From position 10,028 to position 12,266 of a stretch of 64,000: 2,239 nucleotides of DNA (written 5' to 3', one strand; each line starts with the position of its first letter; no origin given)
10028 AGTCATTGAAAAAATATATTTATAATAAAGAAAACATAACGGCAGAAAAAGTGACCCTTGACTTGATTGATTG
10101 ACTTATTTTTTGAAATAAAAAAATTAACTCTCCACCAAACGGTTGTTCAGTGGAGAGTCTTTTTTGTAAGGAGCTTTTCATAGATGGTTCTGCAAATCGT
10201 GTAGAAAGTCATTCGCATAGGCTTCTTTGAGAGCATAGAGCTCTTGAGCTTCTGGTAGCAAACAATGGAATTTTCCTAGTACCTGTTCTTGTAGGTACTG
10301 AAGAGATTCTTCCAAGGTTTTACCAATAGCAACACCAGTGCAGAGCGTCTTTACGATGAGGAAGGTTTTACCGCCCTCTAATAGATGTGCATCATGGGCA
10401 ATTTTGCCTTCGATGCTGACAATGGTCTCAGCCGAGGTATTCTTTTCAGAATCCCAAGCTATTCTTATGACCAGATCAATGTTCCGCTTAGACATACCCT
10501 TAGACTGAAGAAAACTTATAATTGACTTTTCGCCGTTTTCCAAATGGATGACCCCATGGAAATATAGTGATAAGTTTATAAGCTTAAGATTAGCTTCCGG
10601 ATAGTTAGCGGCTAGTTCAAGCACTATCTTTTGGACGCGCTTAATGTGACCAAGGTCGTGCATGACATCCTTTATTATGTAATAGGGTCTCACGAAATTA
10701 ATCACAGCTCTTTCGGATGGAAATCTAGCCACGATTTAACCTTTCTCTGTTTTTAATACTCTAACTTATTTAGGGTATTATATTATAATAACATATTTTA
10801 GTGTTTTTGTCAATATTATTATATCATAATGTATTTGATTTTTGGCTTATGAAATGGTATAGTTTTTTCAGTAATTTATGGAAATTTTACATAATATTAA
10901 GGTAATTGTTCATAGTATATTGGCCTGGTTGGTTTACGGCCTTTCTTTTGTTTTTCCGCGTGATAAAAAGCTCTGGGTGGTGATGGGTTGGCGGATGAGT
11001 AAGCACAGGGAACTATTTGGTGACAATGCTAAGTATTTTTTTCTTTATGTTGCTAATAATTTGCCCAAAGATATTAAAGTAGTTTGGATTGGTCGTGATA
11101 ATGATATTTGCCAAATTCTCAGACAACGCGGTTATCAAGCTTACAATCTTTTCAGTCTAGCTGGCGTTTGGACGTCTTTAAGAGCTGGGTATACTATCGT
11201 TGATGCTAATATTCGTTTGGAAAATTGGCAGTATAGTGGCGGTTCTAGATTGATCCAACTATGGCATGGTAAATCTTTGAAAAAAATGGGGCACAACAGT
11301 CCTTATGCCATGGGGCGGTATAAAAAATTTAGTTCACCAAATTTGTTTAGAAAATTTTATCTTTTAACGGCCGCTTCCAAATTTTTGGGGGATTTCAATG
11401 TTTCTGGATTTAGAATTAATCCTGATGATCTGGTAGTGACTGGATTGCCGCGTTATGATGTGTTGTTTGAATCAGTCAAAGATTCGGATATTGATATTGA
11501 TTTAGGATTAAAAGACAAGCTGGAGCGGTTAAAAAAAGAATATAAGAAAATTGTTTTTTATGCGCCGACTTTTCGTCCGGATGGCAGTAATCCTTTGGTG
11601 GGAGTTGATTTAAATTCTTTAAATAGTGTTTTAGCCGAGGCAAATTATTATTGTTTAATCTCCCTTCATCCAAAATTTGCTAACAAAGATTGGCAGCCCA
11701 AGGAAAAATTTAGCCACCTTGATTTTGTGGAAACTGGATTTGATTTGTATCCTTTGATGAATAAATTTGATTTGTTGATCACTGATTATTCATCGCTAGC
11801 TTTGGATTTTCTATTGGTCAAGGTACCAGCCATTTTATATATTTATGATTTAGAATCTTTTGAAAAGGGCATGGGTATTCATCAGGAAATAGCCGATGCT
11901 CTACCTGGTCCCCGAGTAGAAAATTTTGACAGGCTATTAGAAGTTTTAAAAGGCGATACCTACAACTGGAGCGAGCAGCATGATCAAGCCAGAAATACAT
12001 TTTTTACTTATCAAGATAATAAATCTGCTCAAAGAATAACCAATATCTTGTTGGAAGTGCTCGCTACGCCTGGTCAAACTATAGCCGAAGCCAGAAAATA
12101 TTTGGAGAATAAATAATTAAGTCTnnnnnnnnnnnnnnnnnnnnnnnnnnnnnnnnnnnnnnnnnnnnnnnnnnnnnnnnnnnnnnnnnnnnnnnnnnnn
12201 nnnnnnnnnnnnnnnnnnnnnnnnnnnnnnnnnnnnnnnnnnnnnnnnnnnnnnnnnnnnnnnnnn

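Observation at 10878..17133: Head-group biosynthesis/transfer cassette inside the glycan locus: TagF-like transferase, 2-hydroxyacid dehydrogenase, LicC-like cytidylyltransferase, unknown 392-aa protein and tandem aminotransferase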

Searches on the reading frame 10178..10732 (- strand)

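Call 6: search_protein_families(library=pfam, proteins=[window:10178-10732:-], max_evalue=0.001)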
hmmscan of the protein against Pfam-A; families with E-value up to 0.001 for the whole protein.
window:10178-10732:- (184 aa): 0 families

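Call 50: search_protein_families(library=ncbifam, proteins=[window:10178-10732:-], max_evalue=0.01)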
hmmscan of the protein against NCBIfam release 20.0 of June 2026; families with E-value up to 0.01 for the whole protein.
window:10178-10732:- (184 aa): 1 family
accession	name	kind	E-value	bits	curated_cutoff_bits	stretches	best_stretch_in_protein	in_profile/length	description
NF007515.0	PRK10119.1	equivalog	0.00067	19.2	286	1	13-66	13-65/231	phosphohydrolase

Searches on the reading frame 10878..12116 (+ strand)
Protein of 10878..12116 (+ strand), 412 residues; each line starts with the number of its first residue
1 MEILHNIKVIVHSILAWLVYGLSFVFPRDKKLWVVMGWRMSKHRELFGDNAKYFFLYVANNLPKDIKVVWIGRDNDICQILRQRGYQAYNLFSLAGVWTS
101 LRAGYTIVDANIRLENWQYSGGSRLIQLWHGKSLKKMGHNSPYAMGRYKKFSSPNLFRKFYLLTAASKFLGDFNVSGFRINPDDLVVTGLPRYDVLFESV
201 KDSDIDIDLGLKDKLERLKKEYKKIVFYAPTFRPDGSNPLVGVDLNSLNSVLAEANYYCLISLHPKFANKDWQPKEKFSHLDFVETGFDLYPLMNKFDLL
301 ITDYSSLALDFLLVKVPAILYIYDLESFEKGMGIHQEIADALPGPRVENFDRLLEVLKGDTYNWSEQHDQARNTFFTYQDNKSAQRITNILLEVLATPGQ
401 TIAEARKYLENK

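Call 3: search_protein_families(library=pfam, proteins=[window:10878-12116:+], max_evalue=0.01)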
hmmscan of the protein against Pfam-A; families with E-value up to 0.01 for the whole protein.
window:10878-12116:+ (412 aa): 1 family
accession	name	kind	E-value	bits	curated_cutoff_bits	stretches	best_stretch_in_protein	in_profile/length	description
PF04464.20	Glyphos_transf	-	1.5e-54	185.8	22.1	1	41-392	20-366/367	CDP-Glycerol:Poly(glycerophosphate) glycerophosphotransferase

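Call 4: search_protein_families(library=ncbifam, proteins=[window:10878-12116:+], max_evalue=0.01)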
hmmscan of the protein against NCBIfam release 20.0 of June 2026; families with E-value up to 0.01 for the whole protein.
window:10878-12116:+ (412 aa): 3 families
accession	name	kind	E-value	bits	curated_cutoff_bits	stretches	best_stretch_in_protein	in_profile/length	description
NF041712.1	techglyph_taseTarF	equivalog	2.3e-31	109.2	550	1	41-392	33-387/388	teichoic acid glycerol-phosphate transferase TarF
NF041713.1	Tar_polymTarL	equivalog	2.1e-26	92.7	1000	1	117-391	287-559/562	teichoic acid ribitol-phosphate polymerase TarL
NF041711.1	TagprimaseTarB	equivalog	8.8e-15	54.8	500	1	121-391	111-356/362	teichoic acid glycerol-phosphate primase TarB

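Call 27: search_solved_structures(query=window:10878-12113:+, max_evalue=0.001, show_alignments=2)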
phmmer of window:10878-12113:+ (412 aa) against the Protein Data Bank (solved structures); distinct sequences matched with E-value up to 0.001: 7.
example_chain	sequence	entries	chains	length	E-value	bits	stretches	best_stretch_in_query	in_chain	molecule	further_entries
8va1_A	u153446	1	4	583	7.4e-23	84.4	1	118-399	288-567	Teichoic acid ribitol-phosphate polymerase TarL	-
3l7i_A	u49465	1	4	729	6e-15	58.3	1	47-390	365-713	Teichoic acid biosynthesis protein F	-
3l7j_A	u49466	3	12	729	5.7e-14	55.1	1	47-390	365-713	Teichoic acid biosynthesis protein F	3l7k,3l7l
3l7m_A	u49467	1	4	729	1.1e-13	54.1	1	47-390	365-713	Teichoic acid biosynthesis protein F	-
8a0c_A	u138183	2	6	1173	3.5e-12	49.2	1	49-384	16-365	Bcs3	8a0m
9h50_A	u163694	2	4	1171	4e-12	49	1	49-384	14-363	Bcs3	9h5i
8qoy_A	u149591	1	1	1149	2.7e-10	43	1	122-370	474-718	TagF-like capsule polymerase Cps3D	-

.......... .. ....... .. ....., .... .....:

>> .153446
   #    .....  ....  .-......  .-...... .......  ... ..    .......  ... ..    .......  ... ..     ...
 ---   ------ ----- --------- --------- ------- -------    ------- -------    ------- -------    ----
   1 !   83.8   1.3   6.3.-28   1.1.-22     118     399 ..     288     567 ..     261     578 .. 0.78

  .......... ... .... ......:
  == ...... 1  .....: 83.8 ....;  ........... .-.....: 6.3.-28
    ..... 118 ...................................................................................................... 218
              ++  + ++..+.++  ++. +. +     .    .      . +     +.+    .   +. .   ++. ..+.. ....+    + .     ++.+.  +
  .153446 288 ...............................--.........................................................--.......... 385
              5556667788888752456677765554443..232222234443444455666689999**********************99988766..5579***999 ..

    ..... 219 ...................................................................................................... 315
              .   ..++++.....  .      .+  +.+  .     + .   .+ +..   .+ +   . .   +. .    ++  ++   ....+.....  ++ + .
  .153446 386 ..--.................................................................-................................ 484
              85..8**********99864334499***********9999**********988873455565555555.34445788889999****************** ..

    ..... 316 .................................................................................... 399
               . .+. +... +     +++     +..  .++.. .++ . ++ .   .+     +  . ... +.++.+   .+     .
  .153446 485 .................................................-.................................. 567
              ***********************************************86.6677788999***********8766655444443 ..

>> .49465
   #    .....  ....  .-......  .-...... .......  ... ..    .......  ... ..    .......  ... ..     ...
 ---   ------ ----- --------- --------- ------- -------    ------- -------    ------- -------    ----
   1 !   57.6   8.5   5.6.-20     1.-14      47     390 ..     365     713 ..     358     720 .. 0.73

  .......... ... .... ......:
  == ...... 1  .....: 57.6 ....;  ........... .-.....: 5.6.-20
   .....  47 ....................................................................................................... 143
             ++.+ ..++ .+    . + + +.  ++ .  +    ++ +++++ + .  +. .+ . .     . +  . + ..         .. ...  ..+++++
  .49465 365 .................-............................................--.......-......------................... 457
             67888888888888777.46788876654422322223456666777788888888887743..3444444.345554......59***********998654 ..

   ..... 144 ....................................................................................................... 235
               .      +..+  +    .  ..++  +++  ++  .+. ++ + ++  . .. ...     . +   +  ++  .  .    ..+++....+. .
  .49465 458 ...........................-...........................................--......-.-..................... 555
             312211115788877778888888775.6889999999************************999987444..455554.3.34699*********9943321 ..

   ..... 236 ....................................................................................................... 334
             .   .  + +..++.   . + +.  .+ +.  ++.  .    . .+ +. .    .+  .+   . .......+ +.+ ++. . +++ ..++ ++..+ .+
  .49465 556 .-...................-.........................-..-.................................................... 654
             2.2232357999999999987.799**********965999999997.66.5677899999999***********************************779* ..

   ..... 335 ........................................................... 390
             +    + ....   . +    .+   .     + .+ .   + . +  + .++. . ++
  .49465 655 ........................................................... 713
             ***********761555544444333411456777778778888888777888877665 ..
